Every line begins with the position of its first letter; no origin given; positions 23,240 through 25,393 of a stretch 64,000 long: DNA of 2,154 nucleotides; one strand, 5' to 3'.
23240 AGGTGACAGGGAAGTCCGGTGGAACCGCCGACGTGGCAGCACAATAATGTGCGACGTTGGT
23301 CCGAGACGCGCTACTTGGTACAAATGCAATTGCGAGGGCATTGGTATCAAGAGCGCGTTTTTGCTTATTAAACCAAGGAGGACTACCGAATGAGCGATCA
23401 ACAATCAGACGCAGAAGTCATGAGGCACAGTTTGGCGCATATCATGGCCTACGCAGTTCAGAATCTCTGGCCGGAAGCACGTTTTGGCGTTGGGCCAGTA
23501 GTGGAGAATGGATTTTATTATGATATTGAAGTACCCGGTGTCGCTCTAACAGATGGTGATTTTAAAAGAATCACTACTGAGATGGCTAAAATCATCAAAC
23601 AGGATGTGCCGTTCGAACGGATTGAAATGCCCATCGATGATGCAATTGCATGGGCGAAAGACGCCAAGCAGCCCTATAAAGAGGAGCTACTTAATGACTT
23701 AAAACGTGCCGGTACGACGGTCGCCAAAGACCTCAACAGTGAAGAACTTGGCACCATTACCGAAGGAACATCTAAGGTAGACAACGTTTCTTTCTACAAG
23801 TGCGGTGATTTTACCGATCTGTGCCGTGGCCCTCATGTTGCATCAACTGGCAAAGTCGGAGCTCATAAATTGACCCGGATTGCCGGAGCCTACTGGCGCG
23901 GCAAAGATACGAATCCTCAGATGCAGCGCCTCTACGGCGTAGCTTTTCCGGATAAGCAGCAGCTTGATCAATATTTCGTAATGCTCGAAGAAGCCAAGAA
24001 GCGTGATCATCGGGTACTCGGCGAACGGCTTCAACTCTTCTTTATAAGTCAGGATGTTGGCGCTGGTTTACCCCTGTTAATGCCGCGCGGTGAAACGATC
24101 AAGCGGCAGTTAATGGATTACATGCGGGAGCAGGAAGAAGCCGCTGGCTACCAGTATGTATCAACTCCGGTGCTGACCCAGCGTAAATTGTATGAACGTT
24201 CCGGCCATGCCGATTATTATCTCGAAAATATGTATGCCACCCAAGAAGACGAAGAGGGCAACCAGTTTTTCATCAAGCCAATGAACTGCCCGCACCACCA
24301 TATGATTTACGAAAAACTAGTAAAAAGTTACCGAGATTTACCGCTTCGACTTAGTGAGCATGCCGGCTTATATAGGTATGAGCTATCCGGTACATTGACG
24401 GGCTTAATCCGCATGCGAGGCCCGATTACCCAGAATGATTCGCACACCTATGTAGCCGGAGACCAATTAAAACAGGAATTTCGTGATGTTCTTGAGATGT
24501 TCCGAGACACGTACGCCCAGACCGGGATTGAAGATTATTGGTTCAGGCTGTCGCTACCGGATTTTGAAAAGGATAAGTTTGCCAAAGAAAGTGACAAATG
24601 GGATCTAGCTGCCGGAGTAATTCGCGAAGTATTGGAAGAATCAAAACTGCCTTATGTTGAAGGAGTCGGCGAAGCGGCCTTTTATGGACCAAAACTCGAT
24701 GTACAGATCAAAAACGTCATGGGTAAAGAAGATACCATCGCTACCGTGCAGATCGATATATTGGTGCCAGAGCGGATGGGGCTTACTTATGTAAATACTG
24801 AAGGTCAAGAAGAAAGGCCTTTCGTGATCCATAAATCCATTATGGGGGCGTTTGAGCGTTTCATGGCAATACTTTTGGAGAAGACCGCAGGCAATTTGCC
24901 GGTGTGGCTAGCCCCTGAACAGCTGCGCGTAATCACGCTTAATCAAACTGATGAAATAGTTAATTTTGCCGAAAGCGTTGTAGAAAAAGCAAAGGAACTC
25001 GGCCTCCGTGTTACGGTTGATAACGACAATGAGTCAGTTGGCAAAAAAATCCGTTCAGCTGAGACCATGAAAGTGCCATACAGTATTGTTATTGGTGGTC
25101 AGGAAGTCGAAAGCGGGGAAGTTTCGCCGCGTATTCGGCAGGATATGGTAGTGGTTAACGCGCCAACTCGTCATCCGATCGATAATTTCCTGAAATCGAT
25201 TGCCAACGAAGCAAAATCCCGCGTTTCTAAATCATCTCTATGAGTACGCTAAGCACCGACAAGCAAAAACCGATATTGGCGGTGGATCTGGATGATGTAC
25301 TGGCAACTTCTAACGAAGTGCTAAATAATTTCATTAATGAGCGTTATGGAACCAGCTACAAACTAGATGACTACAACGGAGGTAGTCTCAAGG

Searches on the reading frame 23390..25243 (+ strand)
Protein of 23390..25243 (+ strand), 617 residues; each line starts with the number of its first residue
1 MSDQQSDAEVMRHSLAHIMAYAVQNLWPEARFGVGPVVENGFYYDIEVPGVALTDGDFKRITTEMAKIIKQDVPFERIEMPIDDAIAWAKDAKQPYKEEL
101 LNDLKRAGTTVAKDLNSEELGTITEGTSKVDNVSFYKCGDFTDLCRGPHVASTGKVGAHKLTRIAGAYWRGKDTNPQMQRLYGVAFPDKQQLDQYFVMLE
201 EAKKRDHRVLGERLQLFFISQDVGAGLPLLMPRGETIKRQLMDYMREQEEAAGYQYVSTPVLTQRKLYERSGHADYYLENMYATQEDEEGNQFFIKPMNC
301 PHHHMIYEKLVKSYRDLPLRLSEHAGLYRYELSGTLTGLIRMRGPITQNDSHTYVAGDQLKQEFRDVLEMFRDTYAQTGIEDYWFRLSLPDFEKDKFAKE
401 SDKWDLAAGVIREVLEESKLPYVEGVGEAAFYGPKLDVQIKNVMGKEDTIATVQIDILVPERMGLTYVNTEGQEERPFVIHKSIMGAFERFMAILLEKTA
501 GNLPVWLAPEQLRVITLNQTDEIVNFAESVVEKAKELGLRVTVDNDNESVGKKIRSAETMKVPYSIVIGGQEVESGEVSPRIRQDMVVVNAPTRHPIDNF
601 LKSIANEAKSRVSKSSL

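Call 81: search_protein_families(library=pfam, proteins=[window:23390-25243:+], max_evalue=0.001)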
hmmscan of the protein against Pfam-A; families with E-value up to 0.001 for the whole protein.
window:23390-25243:+ (617 aa): 3 families
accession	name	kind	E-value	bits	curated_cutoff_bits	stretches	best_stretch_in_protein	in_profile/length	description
PF00587.30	tRNA-synt_2b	-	1.1e-34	120.5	29.3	1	286-498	4-178/179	tRNA synthetase class II core domain (G, H, P, S and T)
PF03129.25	HGTP_anticodon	-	4.6e-18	65.6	21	1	511-601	1-88/94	Anticodon binding domain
PF07973.19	tRNA_SAD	-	5e-14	52.4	24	1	133-182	1-44/44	Threonyl and Alanyl tRNA synthetase second additional domain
